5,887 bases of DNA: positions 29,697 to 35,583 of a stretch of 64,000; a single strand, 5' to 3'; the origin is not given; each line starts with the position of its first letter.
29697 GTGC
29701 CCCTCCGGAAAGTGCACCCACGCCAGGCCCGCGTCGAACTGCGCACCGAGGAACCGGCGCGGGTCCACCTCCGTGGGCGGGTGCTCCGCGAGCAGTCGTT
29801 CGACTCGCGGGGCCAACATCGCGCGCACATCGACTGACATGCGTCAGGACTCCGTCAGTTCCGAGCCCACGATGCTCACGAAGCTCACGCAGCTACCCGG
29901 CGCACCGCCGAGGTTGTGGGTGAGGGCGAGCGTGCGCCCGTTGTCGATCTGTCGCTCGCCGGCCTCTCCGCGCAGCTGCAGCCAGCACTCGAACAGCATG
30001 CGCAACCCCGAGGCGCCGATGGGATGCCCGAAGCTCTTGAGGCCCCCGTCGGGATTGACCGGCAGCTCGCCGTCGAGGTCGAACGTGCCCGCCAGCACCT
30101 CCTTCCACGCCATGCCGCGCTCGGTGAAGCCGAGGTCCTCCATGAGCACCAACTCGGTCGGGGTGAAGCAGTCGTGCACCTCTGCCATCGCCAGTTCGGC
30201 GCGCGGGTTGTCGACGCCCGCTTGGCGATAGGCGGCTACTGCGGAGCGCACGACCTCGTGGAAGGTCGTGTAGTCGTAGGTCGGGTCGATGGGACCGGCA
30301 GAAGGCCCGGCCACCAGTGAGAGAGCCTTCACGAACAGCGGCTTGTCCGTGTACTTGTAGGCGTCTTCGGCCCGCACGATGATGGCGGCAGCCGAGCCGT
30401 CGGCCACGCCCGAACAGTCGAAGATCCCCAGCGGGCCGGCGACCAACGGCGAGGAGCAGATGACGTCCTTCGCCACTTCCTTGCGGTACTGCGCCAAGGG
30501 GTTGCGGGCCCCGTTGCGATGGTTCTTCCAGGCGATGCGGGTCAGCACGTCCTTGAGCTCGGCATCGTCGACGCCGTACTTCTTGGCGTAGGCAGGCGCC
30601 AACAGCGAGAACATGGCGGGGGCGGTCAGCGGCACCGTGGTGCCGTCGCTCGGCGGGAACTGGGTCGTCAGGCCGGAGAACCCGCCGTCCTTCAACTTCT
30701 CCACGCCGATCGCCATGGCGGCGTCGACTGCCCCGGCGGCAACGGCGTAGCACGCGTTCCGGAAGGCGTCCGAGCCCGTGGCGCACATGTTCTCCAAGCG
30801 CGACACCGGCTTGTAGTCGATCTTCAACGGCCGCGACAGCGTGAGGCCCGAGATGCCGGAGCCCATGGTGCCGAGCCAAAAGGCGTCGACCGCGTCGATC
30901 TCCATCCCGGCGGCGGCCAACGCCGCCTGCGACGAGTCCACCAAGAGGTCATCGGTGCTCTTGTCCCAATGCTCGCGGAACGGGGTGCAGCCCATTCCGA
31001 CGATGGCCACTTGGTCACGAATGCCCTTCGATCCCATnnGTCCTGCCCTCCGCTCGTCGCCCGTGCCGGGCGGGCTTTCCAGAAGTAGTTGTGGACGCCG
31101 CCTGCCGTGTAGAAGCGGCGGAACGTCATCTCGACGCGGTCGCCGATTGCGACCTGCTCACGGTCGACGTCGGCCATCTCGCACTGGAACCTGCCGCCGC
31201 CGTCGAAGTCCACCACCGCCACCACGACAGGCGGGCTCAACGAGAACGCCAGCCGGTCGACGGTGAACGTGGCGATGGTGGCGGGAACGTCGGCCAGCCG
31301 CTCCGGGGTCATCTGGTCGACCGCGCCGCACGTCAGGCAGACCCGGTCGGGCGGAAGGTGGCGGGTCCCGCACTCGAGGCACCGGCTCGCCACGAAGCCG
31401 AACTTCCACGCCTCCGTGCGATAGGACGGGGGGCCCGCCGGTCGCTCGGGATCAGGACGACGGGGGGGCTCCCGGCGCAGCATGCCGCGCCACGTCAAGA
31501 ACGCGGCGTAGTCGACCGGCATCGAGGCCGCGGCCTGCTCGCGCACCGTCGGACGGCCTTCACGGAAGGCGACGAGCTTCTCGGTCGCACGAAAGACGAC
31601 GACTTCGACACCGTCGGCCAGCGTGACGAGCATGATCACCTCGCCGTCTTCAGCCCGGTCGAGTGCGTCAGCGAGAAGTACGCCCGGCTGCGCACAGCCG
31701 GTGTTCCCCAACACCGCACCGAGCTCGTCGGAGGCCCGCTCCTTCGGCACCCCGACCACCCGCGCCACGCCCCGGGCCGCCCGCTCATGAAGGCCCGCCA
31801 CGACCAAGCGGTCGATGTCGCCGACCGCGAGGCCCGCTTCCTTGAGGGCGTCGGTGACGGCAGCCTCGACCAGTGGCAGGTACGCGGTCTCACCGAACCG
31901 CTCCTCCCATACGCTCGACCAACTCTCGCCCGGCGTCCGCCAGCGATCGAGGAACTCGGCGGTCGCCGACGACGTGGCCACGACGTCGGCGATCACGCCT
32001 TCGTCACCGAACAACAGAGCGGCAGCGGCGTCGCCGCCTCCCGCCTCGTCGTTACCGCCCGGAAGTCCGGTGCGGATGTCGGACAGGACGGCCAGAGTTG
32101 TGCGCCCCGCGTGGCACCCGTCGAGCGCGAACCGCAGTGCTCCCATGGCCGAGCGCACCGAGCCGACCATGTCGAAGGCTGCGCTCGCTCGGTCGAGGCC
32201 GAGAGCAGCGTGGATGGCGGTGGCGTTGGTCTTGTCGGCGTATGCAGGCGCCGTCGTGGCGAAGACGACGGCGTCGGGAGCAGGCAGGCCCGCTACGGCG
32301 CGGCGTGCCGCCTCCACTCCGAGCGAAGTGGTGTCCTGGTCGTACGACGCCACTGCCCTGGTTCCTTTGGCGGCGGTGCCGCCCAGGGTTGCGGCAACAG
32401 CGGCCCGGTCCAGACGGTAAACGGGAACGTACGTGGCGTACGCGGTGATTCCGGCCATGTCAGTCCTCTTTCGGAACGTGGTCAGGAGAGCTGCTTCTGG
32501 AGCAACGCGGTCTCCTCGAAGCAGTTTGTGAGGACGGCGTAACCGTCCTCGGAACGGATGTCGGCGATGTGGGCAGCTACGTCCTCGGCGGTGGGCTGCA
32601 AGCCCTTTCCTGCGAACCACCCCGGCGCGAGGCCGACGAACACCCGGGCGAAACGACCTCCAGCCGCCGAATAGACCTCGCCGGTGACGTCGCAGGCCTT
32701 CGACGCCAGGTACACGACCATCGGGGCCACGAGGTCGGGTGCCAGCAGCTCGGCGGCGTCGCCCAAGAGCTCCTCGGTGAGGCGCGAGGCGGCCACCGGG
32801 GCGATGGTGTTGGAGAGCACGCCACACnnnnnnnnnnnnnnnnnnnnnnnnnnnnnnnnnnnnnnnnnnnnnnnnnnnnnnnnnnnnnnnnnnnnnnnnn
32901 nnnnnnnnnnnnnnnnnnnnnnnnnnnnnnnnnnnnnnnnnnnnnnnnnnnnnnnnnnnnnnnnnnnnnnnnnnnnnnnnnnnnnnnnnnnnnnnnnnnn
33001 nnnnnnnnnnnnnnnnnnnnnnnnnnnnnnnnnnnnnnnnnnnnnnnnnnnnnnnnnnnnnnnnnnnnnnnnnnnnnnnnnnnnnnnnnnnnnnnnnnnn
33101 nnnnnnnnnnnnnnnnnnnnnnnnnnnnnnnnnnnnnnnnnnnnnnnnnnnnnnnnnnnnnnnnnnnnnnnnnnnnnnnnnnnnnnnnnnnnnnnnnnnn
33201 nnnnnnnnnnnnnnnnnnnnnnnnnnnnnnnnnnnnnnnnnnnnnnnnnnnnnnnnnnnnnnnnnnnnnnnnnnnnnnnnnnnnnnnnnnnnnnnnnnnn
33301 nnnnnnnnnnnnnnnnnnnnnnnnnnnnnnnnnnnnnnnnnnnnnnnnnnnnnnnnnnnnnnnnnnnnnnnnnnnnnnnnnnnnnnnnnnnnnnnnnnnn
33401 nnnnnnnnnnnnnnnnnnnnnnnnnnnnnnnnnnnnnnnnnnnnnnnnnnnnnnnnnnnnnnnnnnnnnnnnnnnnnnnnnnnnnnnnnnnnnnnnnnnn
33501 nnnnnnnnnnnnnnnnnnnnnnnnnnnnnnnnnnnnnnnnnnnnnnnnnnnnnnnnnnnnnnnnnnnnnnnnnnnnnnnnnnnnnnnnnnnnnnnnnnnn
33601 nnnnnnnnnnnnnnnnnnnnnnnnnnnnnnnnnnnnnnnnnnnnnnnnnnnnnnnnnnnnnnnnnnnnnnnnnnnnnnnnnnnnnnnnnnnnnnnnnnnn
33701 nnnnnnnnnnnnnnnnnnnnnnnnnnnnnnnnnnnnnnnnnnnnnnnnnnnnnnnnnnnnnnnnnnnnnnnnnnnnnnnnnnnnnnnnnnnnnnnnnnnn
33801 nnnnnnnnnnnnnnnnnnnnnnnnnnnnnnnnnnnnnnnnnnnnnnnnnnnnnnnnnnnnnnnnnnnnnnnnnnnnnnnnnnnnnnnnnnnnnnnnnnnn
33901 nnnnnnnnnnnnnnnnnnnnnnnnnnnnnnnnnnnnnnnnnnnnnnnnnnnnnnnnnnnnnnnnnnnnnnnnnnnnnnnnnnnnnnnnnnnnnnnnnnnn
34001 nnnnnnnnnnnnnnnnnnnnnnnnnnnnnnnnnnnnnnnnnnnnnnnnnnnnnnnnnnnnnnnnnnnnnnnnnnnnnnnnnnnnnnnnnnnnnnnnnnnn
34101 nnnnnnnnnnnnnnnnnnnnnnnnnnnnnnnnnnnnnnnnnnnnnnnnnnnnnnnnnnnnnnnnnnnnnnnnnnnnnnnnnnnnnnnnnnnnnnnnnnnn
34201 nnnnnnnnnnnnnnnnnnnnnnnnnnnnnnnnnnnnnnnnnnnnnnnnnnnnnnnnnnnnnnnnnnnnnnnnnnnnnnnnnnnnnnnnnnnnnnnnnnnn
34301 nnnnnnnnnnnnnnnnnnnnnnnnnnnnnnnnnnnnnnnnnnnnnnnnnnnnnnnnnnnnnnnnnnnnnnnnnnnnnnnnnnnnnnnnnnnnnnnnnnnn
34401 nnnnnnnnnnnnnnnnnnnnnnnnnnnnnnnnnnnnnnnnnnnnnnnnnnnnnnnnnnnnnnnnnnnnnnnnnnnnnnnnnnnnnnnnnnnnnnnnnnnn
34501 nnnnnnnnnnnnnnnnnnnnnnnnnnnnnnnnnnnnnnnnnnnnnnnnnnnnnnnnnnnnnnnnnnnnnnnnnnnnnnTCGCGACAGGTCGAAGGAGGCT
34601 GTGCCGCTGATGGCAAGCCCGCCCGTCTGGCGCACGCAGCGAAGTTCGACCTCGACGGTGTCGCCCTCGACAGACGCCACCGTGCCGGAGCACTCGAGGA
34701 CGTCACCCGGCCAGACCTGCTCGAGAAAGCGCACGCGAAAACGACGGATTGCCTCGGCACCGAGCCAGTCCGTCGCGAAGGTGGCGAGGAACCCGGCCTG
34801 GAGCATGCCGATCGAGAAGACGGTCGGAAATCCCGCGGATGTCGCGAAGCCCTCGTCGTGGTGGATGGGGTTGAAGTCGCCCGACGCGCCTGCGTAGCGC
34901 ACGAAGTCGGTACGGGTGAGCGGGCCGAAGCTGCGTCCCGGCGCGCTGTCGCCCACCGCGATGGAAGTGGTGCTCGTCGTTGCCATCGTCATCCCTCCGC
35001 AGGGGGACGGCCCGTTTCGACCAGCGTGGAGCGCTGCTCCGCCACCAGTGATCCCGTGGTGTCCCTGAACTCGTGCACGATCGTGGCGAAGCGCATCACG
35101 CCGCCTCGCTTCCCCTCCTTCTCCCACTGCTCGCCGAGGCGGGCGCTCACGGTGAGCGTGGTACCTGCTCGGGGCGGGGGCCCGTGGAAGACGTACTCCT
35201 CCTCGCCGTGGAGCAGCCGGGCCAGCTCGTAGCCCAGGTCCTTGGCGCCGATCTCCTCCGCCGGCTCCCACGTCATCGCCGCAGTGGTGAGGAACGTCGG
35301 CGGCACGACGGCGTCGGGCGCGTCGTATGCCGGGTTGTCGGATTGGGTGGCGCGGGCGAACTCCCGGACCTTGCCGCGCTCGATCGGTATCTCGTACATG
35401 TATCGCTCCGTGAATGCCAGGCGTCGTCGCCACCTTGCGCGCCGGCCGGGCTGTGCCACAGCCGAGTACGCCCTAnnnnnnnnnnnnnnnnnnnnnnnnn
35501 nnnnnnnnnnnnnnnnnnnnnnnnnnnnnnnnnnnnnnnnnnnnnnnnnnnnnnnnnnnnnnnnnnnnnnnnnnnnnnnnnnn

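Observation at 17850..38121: An igr-like / peroxisome-like methyl-branched acyl-CoA beta-oxidation toolkit in a 17-gene co-directional array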

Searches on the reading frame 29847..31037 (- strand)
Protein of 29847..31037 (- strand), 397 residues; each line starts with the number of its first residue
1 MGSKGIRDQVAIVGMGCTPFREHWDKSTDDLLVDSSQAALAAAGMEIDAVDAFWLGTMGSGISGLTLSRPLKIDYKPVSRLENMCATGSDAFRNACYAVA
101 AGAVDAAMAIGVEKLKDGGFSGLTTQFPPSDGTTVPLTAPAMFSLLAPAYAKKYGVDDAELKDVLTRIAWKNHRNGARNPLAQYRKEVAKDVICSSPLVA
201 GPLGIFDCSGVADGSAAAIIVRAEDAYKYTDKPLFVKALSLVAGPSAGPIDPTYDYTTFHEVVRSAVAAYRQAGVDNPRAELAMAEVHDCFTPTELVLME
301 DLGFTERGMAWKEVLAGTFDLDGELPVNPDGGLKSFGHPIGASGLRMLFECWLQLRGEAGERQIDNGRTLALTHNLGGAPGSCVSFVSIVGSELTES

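Call 8: search_protein_families(library=pfam, proteins=[window:29847-31037:-], max_evalue=0.001)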
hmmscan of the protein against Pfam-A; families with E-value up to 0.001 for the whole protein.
window:29847-31037:- (397 aa): 3 families
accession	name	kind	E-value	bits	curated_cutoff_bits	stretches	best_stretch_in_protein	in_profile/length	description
PF22691.2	Thiolase_C_1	-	1.1e-36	126.1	28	1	255-382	14-136/144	Thiolase C-terminal domain-like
PF00108.29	Thiolase_N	-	5.2e-14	52.7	26.4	1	10-223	1-259/260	Thiolase, N-terminal domain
PF02803.24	Thiolase_C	-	2.4e-07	30.9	27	1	279-359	39-101/123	Thiolase, C-terminal domain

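Call 12: search_protein_families(library=ncbifam, proteins=[window:29847-31037:-], max_evalue=0.00001)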
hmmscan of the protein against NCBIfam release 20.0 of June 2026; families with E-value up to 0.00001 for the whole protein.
window:29847-31037:- (397 aa): 25 families
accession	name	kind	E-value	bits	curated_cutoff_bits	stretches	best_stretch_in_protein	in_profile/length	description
NF004810.0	PRK06157.1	equivalog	5.4e-178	592.2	403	1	3-393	2-398/400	acetyl-CoA acetyltransferase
NF004720.0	PRK06064.1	subfamily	5.7e-92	308.5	420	1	9-384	3-381/389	thiolase domain-containing protein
NF053570.1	AcCoTHIOL_METTL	equivalog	9.5e-79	265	600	1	9-384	3-377/385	acetyl-CoA acetyltransferase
NF005704.0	PRK07516.1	subfamily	1.3e-74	251.5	412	1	9-390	3-385/389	thiolase domain-containing protein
NF009228.0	PRK12578.1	subfamily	2.8e-60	204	485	1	8-389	3-384/387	thiolase domain-containing protein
NF006102.0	PRK08256.1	subfamily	4.4e-59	200.5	436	1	8-384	3-386/394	lipid-transfer protein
NF004936.0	PRK06289.1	equivalog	2.4e-58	197.8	375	1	8-387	3-400/405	acetyl-CoA acetyltransferase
NF004715.0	PRK06059.1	equivalog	1.4e-49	169.2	424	1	8-383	4-394/399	lipid-transfer protein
NF006180.0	PRK08313.1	subfamily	1.2e-48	165.9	514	1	8-392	4-384/389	thiolase domain-containing protein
NF004811.0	PRK06158.1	subfamily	2.4e-47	161.7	421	1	5-385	5-375/384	acetyl-CoA acetyltransferase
NF004721.0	PRK06065.1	equivalog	1e-45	156.3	455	1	6-372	8-375/393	thiolase domain-containing protein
NF004982.0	PRK06365.1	equivalog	1.1e-38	133.4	695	2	62-240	76-254/430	thiolase domain-containing protein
NF053628.1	BnzsclthlBbsBGT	equivalog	3.2e-36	124.9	750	1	8-379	5-371/389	benzoylsuccinyl-CoA thiolase subunit BbsB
NF006010.0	PRK08142.1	subfamily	3.7e-36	124.7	462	1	6-385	3-379/388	thiolase domain-containing protein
NF005892.0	PRK07855.1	subfamily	1.1e-33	116.7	469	1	5-374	3-376/390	lipid-transfer protein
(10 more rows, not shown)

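Call 24: search_solved_structures(query=window:29847-31037:-, max_evalue=0.00001, show_alignments=2)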
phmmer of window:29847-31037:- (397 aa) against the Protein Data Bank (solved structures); distinct sequences matched with E-value up to 0.00001: 22.
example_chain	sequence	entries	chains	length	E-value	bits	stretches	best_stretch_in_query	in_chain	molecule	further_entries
4yzo_A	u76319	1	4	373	3.6e-55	190.9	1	10-382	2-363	Putative acyl-CoA acyltransferase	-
7yvy_A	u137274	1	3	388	4.8e-50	174.1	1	10-383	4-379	Acetyl-CoA acetyltransferase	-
6esq_A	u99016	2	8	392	1.1e-49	172.9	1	9-386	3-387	acetoacetyl-CoA thiolase | Acetyl-CoA acetyltransferase thiolase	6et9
6hsj_A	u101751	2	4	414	7.3e-44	153.7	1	5-380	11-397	SCP2-thiolase (type-1)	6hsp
6hrv_A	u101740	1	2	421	7.8e-44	153.6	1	5-380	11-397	SCP2-thiolase (type-1)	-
4bi9_A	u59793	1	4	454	5.7e-36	127.7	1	63-387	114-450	3-KETOACYL-COA THIOLASE, PUTATIVE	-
7pxp_C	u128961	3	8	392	1.3e-35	126.6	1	8-379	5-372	Benzoylsuccinyl-CoA thiolase subunit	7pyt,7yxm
4bia_A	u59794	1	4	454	1.1e-34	123.5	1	63-387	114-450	3-KETOACYL-COA THIOLASE, PUTATIVE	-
3zbg_A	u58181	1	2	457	1.2e-31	113.5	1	72-387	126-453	3-KETOACYL-COA THIOLASE-LIKE PROTEIN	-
3zbk_A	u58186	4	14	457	2.1e-30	109.4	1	72-387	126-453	3-KETOACYL-COA THIOLASE-LIKE PROTEIN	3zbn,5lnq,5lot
3zbl_A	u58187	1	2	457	2.9e-30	109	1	72-387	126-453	3-KETOACYL-COA THIOLASE-LIKE PROTEIN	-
9skh_I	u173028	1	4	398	1e-25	93.9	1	10-380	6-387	2,4-diacetylphloroglucinol biosynthesis protein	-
5m3k_C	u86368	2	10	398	1.2e-24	90.5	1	10-380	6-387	2,4-diacetylphloroglucinol biosynthesis protein PhlC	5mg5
9skm_I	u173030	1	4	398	2.2e-24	89.6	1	10-380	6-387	2,4-diacetylphloroglucinol biosynthesis protein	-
9myr_A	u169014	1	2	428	2.2e-23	86.3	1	115-379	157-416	Nonspecific lipid-transfer protein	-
6ok1_A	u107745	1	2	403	5.1e-17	65.3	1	10-345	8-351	Lipid-transfer protein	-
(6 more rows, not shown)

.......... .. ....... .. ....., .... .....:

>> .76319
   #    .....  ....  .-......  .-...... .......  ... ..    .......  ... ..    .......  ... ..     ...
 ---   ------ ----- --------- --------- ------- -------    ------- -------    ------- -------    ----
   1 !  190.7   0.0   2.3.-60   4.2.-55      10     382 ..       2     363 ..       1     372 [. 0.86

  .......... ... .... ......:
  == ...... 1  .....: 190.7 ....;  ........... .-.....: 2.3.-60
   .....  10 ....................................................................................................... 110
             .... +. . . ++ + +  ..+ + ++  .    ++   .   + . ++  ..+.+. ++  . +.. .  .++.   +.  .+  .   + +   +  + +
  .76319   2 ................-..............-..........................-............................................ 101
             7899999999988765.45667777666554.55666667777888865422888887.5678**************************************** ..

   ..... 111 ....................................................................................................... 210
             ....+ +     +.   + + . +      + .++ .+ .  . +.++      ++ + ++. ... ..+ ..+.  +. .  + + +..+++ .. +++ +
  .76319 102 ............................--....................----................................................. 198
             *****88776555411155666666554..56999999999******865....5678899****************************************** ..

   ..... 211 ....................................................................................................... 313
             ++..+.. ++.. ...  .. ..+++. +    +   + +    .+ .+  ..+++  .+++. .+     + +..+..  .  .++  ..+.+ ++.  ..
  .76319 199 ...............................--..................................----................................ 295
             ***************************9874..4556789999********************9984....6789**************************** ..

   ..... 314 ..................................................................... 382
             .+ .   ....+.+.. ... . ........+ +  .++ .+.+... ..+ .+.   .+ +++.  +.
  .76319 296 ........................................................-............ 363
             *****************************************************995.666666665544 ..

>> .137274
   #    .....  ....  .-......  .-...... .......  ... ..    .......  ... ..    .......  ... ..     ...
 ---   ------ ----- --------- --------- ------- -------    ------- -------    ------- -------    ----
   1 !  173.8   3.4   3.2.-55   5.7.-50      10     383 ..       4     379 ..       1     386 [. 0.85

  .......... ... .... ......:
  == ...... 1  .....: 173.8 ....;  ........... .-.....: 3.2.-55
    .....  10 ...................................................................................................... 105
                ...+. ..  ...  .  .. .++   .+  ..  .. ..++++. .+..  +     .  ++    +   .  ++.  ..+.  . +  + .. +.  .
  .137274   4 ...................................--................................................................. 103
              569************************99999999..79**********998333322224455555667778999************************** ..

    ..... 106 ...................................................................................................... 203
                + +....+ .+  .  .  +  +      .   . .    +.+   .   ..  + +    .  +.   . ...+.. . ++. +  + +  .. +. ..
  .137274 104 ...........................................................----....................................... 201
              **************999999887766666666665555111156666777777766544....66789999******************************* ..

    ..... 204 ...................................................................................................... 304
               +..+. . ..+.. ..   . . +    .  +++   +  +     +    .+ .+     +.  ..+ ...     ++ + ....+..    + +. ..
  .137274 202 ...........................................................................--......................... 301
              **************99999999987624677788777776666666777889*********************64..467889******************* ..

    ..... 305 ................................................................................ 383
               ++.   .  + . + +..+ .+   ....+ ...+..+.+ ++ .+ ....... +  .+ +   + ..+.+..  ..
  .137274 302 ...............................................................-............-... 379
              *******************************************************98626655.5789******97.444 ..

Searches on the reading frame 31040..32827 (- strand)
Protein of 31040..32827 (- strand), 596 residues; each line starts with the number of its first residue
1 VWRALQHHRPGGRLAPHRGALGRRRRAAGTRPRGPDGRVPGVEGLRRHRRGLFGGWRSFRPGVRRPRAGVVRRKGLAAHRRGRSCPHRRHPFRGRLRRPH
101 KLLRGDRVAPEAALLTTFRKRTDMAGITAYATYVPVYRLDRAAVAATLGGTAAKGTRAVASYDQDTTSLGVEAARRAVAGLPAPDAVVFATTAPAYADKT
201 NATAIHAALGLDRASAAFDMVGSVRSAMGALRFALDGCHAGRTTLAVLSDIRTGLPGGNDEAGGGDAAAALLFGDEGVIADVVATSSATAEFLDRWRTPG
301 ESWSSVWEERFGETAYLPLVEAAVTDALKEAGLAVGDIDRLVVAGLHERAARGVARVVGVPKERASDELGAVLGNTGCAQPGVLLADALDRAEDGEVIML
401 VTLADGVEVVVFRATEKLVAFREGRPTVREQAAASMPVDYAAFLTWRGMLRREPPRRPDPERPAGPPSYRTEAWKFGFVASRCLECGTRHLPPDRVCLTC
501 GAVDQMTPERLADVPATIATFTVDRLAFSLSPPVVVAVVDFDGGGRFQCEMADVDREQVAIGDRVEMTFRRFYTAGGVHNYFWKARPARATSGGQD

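Call 8: search_protein_families(library=pfam, proteins=[window:31040-32827:-], max_evalue=0.001)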
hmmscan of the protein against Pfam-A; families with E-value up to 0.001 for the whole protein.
window:31040-32827:- (596 aa): 3 families
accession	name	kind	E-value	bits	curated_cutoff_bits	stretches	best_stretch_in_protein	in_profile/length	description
PF01796.24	OB_ChsH2_C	-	3.8e-13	49.6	27.1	1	515-570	7-65/65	ChsH2, C-terminal OB-fold domain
PF08541.16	ACP_syn_III_C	-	2.6e-07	31.1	26.6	1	328-408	1-82/90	3-Oxoacyl-[acyl-carrier-protein (ACP)] synthase III C terminal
PF12172.15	zf-ChsH2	-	4.5e-05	23.6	23.2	1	478-502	9-33/37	ChsH2, rubredoxin-like zinc ribbon domain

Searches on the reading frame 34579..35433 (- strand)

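Call 7: search_protein_families(library=pfam, proteins=[window:34579-35433:-], max_evalue=0.001)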
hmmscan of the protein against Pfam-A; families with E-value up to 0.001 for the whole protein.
window:34579-35433:- (285 aa): 1 family
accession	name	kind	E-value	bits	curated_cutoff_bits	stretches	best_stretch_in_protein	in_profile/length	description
PF01575.25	MaoC_dehydratas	-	1e-16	61.1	27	1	171-254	17-103/123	MaoC like domain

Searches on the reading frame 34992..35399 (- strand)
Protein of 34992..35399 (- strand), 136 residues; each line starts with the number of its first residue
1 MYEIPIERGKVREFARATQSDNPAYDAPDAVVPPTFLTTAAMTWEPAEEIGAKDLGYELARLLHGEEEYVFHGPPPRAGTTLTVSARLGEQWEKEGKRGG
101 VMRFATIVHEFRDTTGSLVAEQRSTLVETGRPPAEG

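Call 13: search_protein_families(library=ncbifam, proteins=[window:34992-35399:-], max_evalue=0.00001)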
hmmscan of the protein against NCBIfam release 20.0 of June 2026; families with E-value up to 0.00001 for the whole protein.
window:34992-35399:- (136 aa): 3 families
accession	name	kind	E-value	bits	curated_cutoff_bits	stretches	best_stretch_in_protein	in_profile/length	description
NF040624.1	HadA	equivalog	4.4e-08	33.5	180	1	6-129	13-138/144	(3R)-hydroxyacyl-ACP dehydratase subunit HadA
NF040621.1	Dietz_HadA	exception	1.5e-07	31.9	200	1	11-127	25-127/132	(3R)-hydroxyacyl-ACP dehydratase subunit HadA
NF040620.1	fused_HadA_HadB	exception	6.5e-06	25.8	350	0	6-128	13-137/329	fused (3R)-hydroxyacyl-ACP dehydratase subunits HadA/HadB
